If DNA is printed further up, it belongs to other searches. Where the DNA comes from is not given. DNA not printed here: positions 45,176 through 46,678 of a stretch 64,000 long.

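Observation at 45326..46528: Stand-alone radical SAM-SPASM enzyme inside the phosphonate module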

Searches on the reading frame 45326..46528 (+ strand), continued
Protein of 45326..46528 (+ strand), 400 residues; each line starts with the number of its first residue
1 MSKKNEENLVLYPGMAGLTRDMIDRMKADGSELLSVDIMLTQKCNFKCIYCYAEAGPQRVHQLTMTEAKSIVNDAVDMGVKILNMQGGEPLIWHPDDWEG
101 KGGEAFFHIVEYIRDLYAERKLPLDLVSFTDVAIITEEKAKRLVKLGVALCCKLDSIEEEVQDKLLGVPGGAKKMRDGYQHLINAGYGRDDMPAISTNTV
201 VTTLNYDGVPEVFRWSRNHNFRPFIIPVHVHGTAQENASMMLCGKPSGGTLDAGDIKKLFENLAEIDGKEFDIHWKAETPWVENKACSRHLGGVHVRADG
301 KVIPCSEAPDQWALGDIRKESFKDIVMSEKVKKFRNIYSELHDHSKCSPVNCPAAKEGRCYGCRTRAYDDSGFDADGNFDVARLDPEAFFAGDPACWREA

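Call 58: search_protein_families(library=pfam, proteins=[L014:3062-3658:+, L014:3633-4442:+, L014:4402-5283:+, L014:5308-6441:+, L014:6444-7541:+, L014:7517-8476:+, L014:8413-9276:+, L014:9273-10196:+, L014:10196-10864:+], max_evalue=0.01)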
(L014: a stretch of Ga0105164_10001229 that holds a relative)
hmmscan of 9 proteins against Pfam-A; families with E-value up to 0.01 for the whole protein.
L014:3062-3658:+ (198 aa): 5 families
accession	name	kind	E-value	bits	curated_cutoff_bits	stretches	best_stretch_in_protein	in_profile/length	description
PF01583.26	APS_kinase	-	2.5e-31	109.2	21.1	1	10-159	3-151/152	Adenylylsulphate kinase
PF13238.12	AAA_18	-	1.9e-06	28.8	29.4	1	12-125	1-107/128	AAA domain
PF08433.16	KTI12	-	9.6e-05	22.4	22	1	12-132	4-122/271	Chromatin associated protein KTI12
PF13671.12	AAA_33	-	0.00036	21.3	27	1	12-126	2-115/143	AAA domain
PF07931.18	CPT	-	0.0018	18.6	22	0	12-128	4-127/172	Chloramphenicol phosphotransferase-like protein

L014:3633-4442:+ (269 aa): 1 family
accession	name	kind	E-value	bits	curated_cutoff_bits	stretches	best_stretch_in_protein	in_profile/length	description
PF02348.25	CTP_transf_3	-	2.3e-11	44.3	22.6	1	15-145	3-126/217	Cytidylyltransferase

L014:4402-5283:+ (293 aa): 6 families
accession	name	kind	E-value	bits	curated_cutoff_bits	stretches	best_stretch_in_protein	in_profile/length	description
PF13489.12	Methyltransf_23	-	3.5e-19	69.6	27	1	86-230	16-161/164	Methyltransferase domain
PF08241.18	Methyltransf_11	-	8e-09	36.5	21.2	1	97-182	1-94/95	Methyltransferase domain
PF08242.18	Methyltransf_12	-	4.8e-08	34.1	30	1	97-181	1-98/98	Methyltransferase domain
PF08003.17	Methyltransf_9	-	1.1e-05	25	23.8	1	85-238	106-270/315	Protein of unknown function (DUF1698)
PF13847.12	Methyltransf_31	-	3.3e-05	24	27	0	145-199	71-123/145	Methyltransferase domain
PF13649.12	Methyltransf_25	-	0.00047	21.2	27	1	97-179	2-97/97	Methyltransferase domain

L014:5308-6441:+ (377 aa): 5 families
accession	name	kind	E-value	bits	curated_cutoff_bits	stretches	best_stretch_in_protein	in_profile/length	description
PF22725.1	GFO_IDH_MocA_C3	-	4.6e-29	101.4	27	1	132-254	2-123/124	GFO/IDH/MocA C-terminal domain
PF02894.22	GFO_IDH_MocA_C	-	1.1e-27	97.8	22.9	1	135-334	1-216/218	Oxidoreductase family, C-terminal alpha/beta domain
PF01408.29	GFO_IDH_MocA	-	8.7e-27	94.6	24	1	4-116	1-113/120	Oxidoreductase family, NAD-binding Rossmann fold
PF19051.5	GFO_IDH_MocA_C2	-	0.00087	19.3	23.3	1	146-222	56-129/254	Oxidoreductase family, C-terminal alpha/beta domain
PF08635.15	ox_reductase_C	-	0.0066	16.6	22.5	0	126-207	1-77/142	Putative oxidoreductase C terminal domain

L014:6444-7541:+ (365 aa): 3 families
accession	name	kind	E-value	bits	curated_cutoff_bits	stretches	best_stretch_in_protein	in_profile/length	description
PF00155.27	Aminotran_1_2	-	2.8e-43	148.9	19.7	1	47-349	32-361/361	Aminotransferase class I and II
PF00266.25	Aminotran_5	-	4.2e-06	26.4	21.5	1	58-186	44-177/371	Aminotransferase class-V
PF01053.26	Cys_Met_Meta_PP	-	1e-05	24.7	27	1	69-213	63-198/381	Cys/Met metabolism PLP-dependent enzyme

L014:7517-8476:+ (319 aa): 12 families
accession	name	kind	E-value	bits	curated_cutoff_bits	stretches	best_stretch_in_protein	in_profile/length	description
PF01370.27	Epimerase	-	6.2e-59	199.8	20.9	1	14-247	1-240/240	NAD dependent epimerase/dehydratase family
PF16363.11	GDP_Man_Dehyd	-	3e-53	181.9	27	1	15-313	1-332/332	GDP-mannose 4,6 dehydratase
PF01073.25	3Beta_HSD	-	5.7e-23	81.8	22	1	15-233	1-228/280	3-beta hydroxysteroid dehydrogenase/isomerase family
PF04321.23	RmlD_sub_bind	-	8.3e-20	71.5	27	1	13-249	2-215/287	RmlD substrate binding domain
PF07993.18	NAD_binding_4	-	2.4e-11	43.7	20.1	1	74-229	86-257/258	Male sterility protein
PF02719.21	Polysacc_synt_2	-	2.6e-11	43.7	20.2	1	14-258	1-240/293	Polysaccharide biosynthesis protein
PF13460.12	NAD_binding_10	-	2.3e-10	41.1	27.2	1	18-177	1-143/184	NAD(P)H-binding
PF08659.16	KR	-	7.4e-06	26.4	22.6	1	13-129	2-138/180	KR domain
PF05368.20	NmrA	-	3.5e-05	24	27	1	12-127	3-107/298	NmrA-like family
PF00106.31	adh_short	-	7.3e-05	22.8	26.6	1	14-72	3-67/195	short chain dehydrogenase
PF03435.24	Sacchrp_dh_NADP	-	0.00046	21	25.1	1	19-87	5-79/129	Saccharopine dehydrogenase NADP binding domain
PF02254.24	TrkA_N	-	0.00052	20.8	23.8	1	19-84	5-70/116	TrkA-N domain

L014:8413-9276:+ (287 aa): 9 families
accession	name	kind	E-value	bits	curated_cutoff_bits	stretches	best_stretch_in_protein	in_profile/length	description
PF08241.18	Methyltransf_11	-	1.3e-16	61.4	21.2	1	66-151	1-87/95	Methyltransferase domain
PF13649.12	Methyltransf_25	-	6.8e-15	56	27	1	65-150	1-92/97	Methyltransferase domain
PF13847.12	Methyltransf_31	-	1.3e-14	54.6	27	1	60-160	2-113/145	Methyltransferase domain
PF01209.24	Ubie_methyltran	-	6.1e-10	39.3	20.1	1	58-175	44-167/233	ubiE/COQ5 methyltransferase family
PF08242.18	Methyltransf_12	-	9.7e-10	39.5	30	1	66-150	1-91/98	Methyltransferase domain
PF13489.12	Methyltransf_23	-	1.2e-09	38.6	27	1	54-151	15-108/164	Methyltransferase domain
PF01728.25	FtsJ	-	0.00034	21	24.1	1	58-114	18-74/181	FtsJ-like methyltransferase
PF07021.18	MetW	-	0.0025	17.9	21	1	55-154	7-105/193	Methionine biosynthesis protein MetW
PF03141.22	Methyltransf_29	-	0.0031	16.6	23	1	64-135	120-191/506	Putative S-adenosyl-L-methionine-dependent methyltransferase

L014:9273-10196:+ (307 aa): 3 families
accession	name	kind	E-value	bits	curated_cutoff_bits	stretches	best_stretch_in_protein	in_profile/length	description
PF02826.25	2-Hacid_dh_C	-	2.2e-54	184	25.1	1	113-281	2-178/178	D-isomer specific 2-hydroxyacid dehydrogenase, NAD binding domain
PF00389.36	2-Hacid_dh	-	2.1e-21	76.5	24.6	1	20-306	13-127/134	D-isomer specific 2-hydroxyacid dehydrogenase, catalytic domain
PF03446.21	NAD_binding_2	-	0.00014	22.3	21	1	147-253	2-114/161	NAD binding domain of 6-phosphogluconate dehydrogenase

L014:10196-10864:+ (222 aa): 1 family
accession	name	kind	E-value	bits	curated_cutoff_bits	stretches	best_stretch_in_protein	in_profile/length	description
PF04199.19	Cyclase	-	5.8e-18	65.9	23.1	1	7-155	3-140/142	Putative cyclase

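Call 68: list_cluster_members(proteins=[P0001, P0002, P0318, P0242])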
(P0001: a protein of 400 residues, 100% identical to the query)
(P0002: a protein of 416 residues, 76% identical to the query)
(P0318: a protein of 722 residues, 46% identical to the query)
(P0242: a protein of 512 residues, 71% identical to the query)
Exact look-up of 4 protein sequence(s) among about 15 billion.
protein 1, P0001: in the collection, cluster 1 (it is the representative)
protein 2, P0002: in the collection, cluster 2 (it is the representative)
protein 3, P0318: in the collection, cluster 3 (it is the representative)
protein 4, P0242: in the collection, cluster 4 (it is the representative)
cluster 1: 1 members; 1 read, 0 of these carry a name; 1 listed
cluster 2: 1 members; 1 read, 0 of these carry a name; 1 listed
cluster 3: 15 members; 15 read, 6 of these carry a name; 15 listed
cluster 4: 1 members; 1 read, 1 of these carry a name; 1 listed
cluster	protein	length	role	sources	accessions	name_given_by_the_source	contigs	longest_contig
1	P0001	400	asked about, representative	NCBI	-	-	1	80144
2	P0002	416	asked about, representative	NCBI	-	-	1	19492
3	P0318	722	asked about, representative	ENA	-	-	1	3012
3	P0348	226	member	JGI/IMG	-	radical SAM protein with 4Fe4S-binding SPASM domain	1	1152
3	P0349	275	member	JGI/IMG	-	radical SAM protein with 4Fe4S-binding SPASM domain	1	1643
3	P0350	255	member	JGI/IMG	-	radical SAM protein with 4Fe4S-binding SPASM domain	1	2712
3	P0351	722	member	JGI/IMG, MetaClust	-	\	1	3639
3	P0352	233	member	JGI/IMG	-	radical SAM protein with 4Fe4S-binding SPASM domain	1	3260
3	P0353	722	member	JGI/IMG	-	L-glutamine-phosphate cytidylyltransferase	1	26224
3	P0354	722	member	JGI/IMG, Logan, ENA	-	-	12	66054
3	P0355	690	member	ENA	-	-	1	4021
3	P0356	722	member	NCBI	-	-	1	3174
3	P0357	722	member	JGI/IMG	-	-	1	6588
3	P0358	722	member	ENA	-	-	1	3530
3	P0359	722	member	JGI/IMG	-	-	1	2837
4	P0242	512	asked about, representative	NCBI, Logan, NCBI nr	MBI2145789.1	radical SAM protein [Candidatus Woesearchaeota archaeon]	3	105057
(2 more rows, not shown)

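Call 69: find_encoding_contigs(protein=P0354, flank=9000, max_places=1)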
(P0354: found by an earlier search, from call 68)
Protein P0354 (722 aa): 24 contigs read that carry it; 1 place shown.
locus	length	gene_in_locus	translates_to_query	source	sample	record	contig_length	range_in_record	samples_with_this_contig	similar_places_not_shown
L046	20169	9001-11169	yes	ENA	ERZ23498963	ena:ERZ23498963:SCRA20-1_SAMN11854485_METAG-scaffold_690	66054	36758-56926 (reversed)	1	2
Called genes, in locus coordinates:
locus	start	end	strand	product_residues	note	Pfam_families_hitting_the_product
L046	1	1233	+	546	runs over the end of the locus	PF02310:B12-binding, PF04055:Radical_SAM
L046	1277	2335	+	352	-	PF03102:NeuB, PF08666:SAF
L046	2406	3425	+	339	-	PF04101:Glyco_tran_28_C (weak)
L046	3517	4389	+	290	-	PF01073:3Beta_HSD, PF01370:Epimerase, PF04321:RmlD_sub_bind, PF07993:NAD_binding_4 (weak), PF16363:GDP_Man_Dehyd, PF02719:Polysacc_synt_2 (weak)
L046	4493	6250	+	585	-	PF27859:LIC12162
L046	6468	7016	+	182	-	PF00293:NUDIX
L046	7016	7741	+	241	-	PF02224:Cytidylate_kin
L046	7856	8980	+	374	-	PF00465:Fe-ADH, PF13685:Fe-ADH_2 (weak), PF25137:ADH_Fe_C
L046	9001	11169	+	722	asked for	PF00483:NTP_transferase, PF12804:NTP_transf_3, PF04055:Radical_SAM, PF13186:SPASM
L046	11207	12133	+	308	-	PF01066:CDP-OH_P_transf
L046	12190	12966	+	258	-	PF00483:NTP_transferase, PF12804:NTP_transf_3 (weak)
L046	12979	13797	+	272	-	PF13489:Methyltransf_23, PF08241:Methyltransf_11 (weak), PF08242:Methyltransf_12 (weak), PF13847:Methyltransf_31 (weak)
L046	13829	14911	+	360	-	PF13353:Fer4_12 (faint), PF04055:Radical_SAM, PF13186:SPASM (weak)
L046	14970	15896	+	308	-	PF00535:Glycos_transf_2, PF10111:Glyco_tranf_2_2, PF13641:Glyco_tranf_2_3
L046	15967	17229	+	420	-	PF04932:Wzy_C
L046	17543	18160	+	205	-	PF02698:DUF218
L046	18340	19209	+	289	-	PF00535:Glycos_transf_2, PF10111:Glyco_tranf_2_2 (weak), PF13641:Glyco_tranf_2_3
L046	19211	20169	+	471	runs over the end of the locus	PF02310:B12-binding, PF04055:Radical_SAM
